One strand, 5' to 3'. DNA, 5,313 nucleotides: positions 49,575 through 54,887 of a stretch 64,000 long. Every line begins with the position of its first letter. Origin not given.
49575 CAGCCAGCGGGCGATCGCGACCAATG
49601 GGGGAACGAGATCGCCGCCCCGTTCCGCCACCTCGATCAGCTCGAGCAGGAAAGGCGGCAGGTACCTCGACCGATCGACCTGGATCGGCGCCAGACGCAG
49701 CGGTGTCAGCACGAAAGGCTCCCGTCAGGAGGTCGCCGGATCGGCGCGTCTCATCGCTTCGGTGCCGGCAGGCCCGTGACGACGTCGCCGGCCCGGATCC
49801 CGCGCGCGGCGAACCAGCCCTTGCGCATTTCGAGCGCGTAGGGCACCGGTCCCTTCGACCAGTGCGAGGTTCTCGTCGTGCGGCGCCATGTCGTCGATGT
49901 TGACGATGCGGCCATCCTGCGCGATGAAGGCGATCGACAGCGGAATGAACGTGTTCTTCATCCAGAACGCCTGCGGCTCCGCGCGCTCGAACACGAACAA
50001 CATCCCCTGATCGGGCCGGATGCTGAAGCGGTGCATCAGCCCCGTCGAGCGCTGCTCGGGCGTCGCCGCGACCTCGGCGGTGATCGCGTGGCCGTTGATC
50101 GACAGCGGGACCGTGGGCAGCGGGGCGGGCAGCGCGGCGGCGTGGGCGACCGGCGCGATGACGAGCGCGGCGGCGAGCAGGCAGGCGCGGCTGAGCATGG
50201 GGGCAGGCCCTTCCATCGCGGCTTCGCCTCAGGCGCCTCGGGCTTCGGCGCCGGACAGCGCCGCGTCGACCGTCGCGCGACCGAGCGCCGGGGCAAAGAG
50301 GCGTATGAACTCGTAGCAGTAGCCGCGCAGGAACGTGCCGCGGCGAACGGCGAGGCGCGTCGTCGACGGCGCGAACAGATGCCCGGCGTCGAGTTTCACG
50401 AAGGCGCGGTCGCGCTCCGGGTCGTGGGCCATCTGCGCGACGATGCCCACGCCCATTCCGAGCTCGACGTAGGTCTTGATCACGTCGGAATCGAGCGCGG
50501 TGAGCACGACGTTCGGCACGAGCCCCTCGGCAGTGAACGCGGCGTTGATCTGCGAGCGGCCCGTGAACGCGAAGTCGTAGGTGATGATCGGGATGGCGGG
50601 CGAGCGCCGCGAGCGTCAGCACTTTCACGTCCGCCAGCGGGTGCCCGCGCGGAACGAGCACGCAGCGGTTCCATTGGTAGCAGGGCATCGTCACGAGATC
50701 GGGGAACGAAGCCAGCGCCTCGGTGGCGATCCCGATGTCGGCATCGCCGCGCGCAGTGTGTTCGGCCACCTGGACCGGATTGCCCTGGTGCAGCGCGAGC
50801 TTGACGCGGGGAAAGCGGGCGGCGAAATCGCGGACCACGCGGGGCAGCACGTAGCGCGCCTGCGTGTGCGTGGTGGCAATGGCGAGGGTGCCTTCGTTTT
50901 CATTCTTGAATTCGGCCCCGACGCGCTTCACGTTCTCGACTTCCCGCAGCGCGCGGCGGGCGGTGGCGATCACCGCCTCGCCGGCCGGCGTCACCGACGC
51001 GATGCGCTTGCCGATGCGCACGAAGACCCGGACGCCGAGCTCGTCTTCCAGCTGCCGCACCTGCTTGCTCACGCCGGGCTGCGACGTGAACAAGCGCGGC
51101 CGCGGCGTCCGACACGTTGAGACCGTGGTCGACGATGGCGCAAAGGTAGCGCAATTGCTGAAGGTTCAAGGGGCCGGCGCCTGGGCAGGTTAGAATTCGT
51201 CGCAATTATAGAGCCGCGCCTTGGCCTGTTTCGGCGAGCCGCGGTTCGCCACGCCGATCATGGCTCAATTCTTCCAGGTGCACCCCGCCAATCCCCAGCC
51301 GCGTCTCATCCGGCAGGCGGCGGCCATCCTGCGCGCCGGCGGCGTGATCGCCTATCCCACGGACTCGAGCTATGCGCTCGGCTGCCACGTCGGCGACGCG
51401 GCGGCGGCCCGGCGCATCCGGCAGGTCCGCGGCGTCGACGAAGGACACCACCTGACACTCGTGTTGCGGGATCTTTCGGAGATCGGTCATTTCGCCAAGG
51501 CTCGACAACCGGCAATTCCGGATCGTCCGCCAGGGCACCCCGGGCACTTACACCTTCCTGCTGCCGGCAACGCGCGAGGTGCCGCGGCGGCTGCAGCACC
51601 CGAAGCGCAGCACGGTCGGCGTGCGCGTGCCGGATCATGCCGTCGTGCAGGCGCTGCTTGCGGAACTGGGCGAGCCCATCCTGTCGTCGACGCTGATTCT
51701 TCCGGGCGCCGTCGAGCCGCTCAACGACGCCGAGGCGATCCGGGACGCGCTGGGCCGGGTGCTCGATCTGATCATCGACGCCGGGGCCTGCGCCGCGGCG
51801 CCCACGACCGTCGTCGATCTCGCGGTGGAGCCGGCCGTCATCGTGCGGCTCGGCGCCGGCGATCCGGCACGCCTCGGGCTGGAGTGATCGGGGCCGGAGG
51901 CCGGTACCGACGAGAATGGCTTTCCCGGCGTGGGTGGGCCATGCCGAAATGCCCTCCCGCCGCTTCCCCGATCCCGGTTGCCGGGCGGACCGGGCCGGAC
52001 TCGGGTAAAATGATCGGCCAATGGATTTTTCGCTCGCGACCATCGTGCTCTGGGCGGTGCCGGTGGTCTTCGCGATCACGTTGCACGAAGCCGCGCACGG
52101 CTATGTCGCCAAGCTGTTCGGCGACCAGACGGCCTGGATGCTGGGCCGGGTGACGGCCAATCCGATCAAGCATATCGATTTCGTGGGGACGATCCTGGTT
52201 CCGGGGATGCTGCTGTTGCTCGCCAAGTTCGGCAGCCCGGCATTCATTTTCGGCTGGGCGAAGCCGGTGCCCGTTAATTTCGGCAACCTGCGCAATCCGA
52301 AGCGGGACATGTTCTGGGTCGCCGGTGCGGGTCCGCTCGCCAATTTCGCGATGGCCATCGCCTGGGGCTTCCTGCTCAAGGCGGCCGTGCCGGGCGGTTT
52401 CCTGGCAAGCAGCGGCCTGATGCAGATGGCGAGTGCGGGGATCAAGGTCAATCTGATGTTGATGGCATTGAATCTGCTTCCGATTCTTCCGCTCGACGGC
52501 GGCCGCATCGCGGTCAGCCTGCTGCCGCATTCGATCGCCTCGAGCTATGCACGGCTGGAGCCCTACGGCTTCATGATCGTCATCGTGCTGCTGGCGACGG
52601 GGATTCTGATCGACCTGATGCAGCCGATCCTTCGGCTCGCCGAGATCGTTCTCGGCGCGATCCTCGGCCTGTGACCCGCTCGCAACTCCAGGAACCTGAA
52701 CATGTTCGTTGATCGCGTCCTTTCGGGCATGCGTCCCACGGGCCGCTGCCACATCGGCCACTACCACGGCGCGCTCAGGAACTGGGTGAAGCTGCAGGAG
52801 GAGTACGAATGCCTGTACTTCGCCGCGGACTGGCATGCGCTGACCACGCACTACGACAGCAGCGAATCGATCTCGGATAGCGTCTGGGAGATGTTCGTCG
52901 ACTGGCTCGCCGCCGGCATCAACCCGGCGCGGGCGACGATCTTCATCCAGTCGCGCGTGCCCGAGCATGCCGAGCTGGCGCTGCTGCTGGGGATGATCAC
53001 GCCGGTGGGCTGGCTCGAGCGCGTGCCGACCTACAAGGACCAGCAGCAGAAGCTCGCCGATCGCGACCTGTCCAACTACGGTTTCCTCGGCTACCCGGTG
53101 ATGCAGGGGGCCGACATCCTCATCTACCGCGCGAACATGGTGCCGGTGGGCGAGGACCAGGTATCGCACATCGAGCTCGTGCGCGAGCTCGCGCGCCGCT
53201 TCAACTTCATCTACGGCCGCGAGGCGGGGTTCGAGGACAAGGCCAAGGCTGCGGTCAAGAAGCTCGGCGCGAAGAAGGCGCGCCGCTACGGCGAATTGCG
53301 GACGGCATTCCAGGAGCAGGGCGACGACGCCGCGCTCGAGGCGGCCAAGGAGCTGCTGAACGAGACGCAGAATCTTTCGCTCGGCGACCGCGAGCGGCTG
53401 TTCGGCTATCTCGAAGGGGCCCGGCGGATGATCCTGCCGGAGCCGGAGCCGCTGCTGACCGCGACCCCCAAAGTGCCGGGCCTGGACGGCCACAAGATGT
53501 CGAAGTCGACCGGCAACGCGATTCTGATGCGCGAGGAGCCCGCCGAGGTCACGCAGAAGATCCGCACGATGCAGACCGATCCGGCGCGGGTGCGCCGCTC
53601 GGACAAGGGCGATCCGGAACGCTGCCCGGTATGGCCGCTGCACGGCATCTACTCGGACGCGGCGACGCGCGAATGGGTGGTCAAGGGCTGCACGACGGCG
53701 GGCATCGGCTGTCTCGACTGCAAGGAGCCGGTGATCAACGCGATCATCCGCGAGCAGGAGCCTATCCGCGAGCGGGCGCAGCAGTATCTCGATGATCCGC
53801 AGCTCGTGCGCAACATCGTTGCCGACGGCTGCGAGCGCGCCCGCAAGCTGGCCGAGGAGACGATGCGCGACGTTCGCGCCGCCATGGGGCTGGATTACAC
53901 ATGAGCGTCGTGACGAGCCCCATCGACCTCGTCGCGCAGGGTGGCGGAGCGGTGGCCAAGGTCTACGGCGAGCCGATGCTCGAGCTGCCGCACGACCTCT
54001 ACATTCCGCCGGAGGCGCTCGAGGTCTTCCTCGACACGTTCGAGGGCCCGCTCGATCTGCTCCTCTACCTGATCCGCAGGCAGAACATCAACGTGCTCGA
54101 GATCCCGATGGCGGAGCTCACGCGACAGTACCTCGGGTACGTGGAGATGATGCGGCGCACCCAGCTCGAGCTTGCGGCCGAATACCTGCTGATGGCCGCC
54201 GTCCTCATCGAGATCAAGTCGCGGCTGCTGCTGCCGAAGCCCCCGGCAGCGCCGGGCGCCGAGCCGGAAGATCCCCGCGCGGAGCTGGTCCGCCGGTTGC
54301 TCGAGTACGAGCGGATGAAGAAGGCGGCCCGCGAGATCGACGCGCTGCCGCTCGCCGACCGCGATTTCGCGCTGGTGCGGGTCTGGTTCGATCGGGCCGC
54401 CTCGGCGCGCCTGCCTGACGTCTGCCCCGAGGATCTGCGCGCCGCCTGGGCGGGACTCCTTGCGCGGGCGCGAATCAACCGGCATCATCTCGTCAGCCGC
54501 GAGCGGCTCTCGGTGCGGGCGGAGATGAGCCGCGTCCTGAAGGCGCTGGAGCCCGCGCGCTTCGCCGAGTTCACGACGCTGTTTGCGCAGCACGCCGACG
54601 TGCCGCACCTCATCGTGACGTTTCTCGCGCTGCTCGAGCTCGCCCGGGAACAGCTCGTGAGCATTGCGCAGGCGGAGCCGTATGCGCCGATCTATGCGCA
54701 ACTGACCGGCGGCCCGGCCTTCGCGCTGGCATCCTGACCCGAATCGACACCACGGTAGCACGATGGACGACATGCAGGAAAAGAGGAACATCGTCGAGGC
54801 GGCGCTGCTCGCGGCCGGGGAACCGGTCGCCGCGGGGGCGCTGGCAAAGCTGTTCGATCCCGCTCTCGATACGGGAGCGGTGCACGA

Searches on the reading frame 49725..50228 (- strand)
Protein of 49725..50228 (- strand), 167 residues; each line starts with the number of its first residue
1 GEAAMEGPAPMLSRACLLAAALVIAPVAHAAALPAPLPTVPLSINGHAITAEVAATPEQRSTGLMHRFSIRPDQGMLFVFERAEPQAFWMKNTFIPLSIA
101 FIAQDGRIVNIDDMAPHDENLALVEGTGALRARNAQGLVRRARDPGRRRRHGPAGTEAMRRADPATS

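Call 67: search_protein_families(library=pfam, proteins=[window:49725-50228:-], max_evalue=0.00001)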
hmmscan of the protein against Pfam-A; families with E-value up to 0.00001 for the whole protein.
window:49725-50228:- (167 aa): 1 family
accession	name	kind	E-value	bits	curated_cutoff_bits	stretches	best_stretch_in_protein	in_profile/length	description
PF02643.20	DUF192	-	9e-26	90.3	27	1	49-121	1-74/96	Uncharacterized ACR, COG1430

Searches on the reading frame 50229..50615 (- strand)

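Call 67: search_protein_families(library=pfam, proteins=[window:50229-50615:-], max_evalue=0.00001)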
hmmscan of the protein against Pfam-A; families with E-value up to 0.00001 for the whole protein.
window:50229-50615:- (128 aa): 1 family
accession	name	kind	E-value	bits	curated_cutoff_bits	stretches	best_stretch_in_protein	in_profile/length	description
PF03466.25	LysR_substrate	-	1.8e-10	41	28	1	9-108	105-205/209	LysR substrate binding domain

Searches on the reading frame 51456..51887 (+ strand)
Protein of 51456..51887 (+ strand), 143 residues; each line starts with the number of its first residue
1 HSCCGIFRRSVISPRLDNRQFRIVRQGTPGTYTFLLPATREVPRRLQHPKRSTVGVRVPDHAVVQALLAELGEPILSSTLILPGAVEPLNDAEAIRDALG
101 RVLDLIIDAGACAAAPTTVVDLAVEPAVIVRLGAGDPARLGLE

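Call 67: search_protein_families(library=pfam, proteins=[window:51456-51887:+], max_evalue=0.00001)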
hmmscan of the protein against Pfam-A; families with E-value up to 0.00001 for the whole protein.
window:51456-51887:+ (143 aa): 1 family
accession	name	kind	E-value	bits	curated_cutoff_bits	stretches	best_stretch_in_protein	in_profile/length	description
PF01300.24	Sua5_yciO_yrdC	-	4.4e-25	88.6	25.1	1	15-133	60-178/178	Telomere recombination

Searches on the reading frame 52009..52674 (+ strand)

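Call 67: search_protein_families(library=pfam, proteins=[window:52009-52674:+], max_evalue=0.00001)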
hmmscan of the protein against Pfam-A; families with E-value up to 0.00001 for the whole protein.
window:52009-52674:+ (221 aa): 1 family
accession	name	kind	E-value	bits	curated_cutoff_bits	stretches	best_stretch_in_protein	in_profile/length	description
PF02163.28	Peptidase_M50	-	5.7e-12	45.9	27.2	1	132-195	154-218/221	Peptidase family M50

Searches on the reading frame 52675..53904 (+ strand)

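Call 47: search_protein_families(library=pfam, proteins=[window:52675-53904:+], max_evalue=0.00001)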
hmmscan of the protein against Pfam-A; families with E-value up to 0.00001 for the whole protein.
window:52675-53904:+ (409 aa): 1 family
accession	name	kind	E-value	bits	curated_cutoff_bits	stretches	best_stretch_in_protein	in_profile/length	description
PF00579.31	tRNA-synt_1b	-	2.2e-58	198.3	21.1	2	14-177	7-175/292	tRNA synthetases class I (W and Y)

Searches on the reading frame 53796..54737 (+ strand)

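Call 67: search_protein_families(library=pfam, proteins=[window:53796-54737:+], max_evalue=0.00001)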
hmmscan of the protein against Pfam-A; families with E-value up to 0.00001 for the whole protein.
window:53796-54737:+ (313 aa): 1 family
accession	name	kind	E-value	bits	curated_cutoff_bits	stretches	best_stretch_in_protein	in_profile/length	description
PF02616.19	SMC_ScpA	-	3.4e-33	116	24.6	1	92-303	1-231/232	Segregation and condensation protein ScpA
